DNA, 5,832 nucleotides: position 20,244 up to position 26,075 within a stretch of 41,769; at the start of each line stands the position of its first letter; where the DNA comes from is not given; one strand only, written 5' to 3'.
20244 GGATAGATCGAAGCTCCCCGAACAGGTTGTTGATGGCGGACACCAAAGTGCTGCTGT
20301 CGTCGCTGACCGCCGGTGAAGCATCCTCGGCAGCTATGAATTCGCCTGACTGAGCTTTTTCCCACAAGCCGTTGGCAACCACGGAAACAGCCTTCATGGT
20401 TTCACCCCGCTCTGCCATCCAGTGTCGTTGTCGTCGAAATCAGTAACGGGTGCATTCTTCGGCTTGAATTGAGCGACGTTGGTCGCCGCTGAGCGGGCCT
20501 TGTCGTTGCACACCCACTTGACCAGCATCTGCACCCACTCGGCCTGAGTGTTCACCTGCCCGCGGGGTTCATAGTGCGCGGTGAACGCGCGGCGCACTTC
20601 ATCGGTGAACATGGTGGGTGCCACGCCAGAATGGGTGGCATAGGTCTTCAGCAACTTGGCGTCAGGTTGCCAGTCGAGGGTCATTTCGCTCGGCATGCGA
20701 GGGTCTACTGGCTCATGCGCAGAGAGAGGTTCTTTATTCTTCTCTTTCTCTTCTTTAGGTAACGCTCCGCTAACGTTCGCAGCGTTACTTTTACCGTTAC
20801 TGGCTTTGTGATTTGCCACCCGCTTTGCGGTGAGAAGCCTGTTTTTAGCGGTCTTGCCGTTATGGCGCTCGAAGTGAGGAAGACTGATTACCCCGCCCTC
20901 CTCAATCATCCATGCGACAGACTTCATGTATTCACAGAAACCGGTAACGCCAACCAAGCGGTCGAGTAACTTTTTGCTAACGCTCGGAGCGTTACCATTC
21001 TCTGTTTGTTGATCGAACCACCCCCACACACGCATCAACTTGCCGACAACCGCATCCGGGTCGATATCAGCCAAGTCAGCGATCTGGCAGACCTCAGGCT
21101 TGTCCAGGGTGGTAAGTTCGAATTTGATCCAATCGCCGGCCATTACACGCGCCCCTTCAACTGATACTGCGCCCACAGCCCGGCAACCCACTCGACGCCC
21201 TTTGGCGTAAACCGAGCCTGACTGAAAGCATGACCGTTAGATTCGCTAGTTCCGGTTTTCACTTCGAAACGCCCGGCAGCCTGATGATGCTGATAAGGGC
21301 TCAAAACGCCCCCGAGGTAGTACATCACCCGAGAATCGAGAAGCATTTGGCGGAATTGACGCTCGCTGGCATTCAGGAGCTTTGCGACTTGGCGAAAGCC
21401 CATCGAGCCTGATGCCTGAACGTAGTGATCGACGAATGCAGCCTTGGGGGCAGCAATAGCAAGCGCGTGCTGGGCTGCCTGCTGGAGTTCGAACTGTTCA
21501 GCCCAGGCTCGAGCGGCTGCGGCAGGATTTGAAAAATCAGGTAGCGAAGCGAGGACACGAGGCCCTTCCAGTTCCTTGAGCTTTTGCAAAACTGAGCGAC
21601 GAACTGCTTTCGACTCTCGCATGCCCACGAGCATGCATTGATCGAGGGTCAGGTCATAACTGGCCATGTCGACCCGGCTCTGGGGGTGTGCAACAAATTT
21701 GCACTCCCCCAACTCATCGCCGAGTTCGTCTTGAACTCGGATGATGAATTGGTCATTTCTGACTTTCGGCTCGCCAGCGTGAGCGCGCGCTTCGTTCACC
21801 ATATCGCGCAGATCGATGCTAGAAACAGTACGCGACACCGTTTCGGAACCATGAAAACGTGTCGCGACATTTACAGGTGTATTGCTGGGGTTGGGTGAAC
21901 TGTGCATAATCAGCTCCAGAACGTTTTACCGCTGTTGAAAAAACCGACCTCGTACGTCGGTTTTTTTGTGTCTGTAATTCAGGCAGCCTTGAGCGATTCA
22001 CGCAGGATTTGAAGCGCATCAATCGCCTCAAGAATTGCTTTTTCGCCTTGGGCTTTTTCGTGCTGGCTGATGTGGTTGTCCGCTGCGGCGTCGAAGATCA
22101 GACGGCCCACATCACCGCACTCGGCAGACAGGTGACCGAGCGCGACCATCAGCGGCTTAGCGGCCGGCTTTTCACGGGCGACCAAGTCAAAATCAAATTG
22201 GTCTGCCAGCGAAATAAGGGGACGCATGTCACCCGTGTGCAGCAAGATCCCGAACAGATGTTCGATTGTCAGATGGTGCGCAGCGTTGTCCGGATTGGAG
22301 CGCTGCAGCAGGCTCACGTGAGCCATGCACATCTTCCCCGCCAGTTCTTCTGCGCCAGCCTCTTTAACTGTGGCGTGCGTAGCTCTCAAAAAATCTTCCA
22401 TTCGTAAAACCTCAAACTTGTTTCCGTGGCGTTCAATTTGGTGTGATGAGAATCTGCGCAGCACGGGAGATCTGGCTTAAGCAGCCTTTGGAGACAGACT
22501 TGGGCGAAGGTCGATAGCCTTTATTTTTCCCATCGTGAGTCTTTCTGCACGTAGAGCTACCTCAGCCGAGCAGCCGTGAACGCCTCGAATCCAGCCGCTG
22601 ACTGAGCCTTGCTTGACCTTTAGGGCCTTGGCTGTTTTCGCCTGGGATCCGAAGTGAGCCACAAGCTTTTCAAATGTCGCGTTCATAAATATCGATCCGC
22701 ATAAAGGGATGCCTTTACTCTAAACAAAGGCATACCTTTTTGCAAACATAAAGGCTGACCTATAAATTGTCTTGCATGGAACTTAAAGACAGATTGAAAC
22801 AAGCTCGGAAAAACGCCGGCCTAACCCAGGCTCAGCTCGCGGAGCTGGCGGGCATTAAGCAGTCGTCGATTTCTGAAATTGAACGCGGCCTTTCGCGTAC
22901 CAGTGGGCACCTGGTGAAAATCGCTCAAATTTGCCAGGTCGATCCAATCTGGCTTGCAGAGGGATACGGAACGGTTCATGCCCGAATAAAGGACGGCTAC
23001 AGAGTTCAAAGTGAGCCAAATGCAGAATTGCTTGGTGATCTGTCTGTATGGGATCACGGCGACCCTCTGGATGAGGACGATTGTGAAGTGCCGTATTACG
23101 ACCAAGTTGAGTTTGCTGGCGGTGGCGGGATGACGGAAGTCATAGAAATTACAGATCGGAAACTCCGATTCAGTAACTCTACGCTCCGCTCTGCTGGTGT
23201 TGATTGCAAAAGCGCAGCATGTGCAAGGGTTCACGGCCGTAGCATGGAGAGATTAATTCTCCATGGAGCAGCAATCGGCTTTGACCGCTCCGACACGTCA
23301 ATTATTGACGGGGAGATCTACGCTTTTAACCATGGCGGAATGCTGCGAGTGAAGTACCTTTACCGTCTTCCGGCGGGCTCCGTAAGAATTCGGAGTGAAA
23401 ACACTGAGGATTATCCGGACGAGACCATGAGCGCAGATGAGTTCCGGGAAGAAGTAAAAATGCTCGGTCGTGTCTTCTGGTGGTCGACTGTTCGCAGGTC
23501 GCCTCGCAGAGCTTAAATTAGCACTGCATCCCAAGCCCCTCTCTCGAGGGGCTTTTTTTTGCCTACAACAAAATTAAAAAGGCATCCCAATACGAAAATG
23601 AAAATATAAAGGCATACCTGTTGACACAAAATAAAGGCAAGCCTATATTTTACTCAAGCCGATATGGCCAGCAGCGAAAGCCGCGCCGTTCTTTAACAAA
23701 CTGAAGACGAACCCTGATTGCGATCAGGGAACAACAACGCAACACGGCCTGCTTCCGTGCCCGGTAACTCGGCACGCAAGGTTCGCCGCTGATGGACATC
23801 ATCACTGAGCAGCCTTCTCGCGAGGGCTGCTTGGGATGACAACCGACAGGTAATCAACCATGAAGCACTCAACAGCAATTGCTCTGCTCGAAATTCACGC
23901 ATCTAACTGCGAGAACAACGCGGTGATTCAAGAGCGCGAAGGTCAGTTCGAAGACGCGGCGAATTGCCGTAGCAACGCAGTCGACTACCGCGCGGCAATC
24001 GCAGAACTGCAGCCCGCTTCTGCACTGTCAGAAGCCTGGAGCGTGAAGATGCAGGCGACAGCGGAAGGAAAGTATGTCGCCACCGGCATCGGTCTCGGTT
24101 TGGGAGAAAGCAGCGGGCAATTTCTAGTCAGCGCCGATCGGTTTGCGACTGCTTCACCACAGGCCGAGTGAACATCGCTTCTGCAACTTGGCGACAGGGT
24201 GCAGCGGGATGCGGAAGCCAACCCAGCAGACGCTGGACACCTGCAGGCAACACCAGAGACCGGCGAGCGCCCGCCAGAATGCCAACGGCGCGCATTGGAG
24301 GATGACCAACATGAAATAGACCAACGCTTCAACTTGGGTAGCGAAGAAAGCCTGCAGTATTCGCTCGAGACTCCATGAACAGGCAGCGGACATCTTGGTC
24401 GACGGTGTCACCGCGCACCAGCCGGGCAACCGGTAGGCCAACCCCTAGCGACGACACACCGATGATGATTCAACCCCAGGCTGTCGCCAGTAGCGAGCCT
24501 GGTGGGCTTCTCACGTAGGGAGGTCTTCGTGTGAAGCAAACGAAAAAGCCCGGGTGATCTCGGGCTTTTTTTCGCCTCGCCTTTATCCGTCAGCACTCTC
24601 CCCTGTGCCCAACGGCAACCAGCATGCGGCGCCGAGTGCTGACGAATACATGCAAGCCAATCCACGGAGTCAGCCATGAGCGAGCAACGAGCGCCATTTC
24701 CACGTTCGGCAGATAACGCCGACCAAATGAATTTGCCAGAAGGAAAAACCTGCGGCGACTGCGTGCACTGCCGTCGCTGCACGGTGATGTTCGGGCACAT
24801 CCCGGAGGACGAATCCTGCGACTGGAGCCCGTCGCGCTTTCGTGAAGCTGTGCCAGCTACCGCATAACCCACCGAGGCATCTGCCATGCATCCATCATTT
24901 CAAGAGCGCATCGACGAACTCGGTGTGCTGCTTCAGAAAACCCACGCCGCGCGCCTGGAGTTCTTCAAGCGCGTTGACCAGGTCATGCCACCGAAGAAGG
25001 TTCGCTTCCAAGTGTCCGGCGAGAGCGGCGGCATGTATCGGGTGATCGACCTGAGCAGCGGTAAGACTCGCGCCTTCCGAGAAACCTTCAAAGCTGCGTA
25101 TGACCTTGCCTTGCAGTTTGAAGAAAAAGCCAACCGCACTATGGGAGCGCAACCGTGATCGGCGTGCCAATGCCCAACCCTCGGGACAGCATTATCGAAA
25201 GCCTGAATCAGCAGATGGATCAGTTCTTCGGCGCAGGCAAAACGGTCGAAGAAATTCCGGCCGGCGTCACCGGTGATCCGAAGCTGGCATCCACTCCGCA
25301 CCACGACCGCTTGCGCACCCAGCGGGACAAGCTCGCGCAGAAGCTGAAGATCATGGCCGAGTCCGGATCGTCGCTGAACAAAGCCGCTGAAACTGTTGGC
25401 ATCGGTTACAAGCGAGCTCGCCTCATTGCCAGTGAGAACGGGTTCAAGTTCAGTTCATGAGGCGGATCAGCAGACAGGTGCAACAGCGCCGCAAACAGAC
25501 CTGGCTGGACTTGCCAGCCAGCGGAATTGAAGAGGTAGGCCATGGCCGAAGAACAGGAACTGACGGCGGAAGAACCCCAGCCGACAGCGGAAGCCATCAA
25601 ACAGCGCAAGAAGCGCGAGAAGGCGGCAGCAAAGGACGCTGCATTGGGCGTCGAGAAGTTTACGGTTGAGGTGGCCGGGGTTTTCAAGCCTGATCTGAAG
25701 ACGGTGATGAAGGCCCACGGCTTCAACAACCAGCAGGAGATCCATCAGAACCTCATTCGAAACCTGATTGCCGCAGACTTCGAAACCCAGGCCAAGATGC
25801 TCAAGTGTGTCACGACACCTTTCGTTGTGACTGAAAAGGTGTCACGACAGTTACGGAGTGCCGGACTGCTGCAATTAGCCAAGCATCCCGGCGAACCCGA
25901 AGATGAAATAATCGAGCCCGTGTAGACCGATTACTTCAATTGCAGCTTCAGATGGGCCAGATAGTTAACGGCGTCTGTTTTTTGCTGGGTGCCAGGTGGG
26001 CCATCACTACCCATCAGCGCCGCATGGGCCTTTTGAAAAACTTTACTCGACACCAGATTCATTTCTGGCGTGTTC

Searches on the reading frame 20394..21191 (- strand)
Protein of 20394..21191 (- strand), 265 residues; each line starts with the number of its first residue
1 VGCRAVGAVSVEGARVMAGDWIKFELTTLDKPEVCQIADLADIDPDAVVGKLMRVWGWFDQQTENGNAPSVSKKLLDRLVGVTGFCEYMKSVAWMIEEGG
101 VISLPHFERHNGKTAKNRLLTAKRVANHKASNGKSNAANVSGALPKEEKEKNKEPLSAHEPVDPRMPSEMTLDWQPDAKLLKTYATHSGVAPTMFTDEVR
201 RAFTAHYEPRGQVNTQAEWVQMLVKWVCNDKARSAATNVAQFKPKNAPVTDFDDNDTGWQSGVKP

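Call 100: search_protein_families(library=phrogs, proteins=[window:20394-21191:-], max_evalue=0.001)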
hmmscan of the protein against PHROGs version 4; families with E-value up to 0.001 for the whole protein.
window:20394-21191:- (265 aa): 4 families
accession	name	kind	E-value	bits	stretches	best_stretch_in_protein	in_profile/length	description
phrog_2509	-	DNA, RNA and nucleotide metabolism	4.1e-82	276.9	1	17-263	1-275/277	replication initiation protein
phrog_9474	-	DNA, RNA and nucleotide metabolism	2.2e-26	94.1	1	19-161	1-148/288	replication initiation protein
phrog_1408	-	DNA, RNA and nucleotide metabolism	1.6e-14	55.1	1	125-242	145-266/302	replication initiation protein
phrog_1032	-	DNA, RNA and nucleotide metabolism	2e-06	29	1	122-243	133-261/281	replication initiation protein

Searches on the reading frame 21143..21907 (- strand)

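Call 33: search_protein_families(library=pfam, proteins=[window:21143-21907:-], max_evalue=0.01)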
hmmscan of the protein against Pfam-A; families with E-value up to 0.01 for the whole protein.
window:21143-21907:- (254 aa): 1 family
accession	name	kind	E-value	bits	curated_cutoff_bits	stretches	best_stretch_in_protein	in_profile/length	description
PF03374.19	ANT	-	1.2e-22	80.7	25.3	1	147-246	2-106/108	Phage antirepressor protein KilAC domain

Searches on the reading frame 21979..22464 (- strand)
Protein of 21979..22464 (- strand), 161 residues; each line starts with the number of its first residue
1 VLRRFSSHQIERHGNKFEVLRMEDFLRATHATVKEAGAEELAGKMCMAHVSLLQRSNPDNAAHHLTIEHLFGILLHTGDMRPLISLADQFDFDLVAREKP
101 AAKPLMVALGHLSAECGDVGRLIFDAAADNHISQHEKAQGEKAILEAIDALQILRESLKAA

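Call 33: search_protein_families(library=pfam, proteins=[window:21979-22464:-], max_evalue=0.01)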
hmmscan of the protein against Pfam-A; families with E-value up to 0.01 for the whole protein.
window:21979-22464:- (161 aa): 1 family
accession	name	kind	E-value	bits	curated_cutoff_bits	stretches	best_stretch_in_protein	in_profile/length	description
PF06892.16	Phage_CP76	-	1.1e-24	87.4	26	1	25-160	3-145/146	Phage regulatory protein CII (CP76)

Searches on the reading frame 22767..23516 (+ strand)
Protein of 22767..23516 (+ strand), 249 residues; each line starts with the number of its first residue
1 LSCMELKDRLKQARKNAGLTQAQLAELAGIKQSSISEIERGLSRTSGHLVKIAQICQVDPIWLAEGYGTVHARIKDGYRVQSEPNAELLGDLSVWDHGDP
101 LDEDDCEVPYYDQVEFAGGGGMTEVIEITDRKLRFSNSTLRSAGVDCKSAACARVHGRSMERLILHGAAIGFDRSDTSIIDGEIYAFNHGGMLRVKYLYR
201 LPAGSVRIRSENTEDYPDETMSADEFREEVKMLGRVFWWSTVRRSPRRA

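Call 33: search_protein_families(library=pfam, proteins=[window:22767-23516:+], max_evalue=0.01)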
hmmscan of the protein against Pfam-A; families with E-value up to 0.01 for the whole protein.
window:22767-23516:+ (249 aa): 7 families
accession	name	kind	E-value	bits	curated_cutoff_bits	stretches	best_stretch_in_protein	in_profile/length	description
PF00717.28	Peptidase_S24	-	1.9e-19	69.9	23.3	1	115-237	5-116/116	Peptidase S24-like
PF01381.28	HTH_3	-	9.8e-14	51.6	23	1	10-63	1-55/55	Helix-turn-helix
PF13560.12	HTH_31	-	8.6e-11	42.4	27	1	8-60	4-58/64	Helix-turn-helix domain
PF12844.13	HTH_19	-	3.8e-10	40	30.2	1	9-68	3-63/64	Helix-turn-helix domain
PF13744.12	HTH_37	-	0.0011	19.1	27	1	9-41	22-54/80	Helix-turn-helix domain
PF13413.12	HTH_25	-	0.0042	17.3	24.6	1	9-41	1-33/62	Helix-turn-helix domain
PF13443.12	HTH_26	-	0.0067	17.1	22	0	9-60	1-54/63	Cro/C1-type HTH DNA-binding domain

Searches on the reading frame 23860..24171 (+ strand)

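Call 88: search_protein_families(library=phrogs, proteins=[window:23860-24171:+], max_evalue=0.001)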
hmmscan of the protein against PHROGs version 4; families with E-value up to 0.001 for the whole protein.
window:23860-24171:+ (103 aa): 8 families
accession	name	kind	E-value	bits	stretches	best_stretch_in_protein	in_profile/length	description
phrog_5269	-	unknown function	1.5e-09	38.2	1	37-97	215-282/564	-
phrog_18217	-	unknown function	1.1e-07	32.9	1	53-84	100-130/216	-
phrog_2589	-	tail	8.7e-07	26.7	1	54-101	3475-3523/3686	tail protein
phrog_2148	-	tail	6.8e-06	25.6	1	53-101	626-678/901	tail fiber protein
phrog_496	-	tail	8.2e-06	25.7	1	11-101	388-507/769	tail fiber protein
phrog_10903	-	unknown function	0.00027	20.5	1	53-99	887-934/954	-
phrog_31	-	tail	0.00027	19.8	1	51-100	1165-1215/1565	central tail fiber J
phrog_13555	-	unknown function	0.001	19.9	1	54-98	148-192/232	-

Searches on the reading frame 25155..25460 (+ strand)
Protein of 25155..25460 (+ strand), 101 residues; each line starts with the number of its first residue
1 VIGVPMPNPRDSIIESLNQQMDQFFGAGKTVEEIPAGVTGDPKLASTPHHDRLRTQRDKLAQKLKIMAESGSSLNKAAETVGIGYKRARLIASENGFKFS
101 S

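Call 88: search_protein_families(library=phrogs, proteins=[window:25155-25460:+], max_evalue=0.001)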
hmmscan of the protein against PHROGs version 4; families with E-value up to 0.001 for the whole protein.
window:25155-25460:+ (101 aa): 3 families
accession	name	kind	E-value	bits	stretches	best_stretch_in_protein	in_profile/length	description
phrog_9129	-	unknown function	2.7e-06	28.5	0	53-99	68-113/184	-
phrog_22237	-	unknown function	0.0003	22.2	0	15-44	8-37/112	-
phrog_14822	-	unknown function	0.00055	21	0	1-36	1-36/77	-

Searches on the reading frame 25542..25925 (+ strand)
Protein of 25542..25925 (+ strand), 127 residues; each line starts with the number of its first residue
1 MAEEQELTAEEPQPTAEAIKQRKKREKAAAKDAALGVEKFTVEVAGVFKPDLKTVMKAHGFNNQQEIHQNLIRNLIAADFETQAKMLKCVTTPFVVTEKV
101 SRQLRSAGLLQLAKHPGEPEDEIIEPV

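Call 88: search_protein_families(library=phrogs, proteins=[window:25542-25925:+], max_evalue=0.001)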
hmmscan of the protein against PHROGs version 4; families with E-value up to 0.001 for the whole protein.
window:25542-25925:+ (127 aa): 3 families
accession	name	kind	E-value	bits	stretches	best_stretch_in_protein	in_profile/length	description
phrog_5439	-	unknown function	1.5e-30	106.6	1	17-109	1-93/106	-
phrog_24095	-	unknown function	4.5e-11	43.7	1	10-88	3-79/84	-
phrog_4093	-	unknown function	6.7e-06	27.3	1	19-75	16-72/98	-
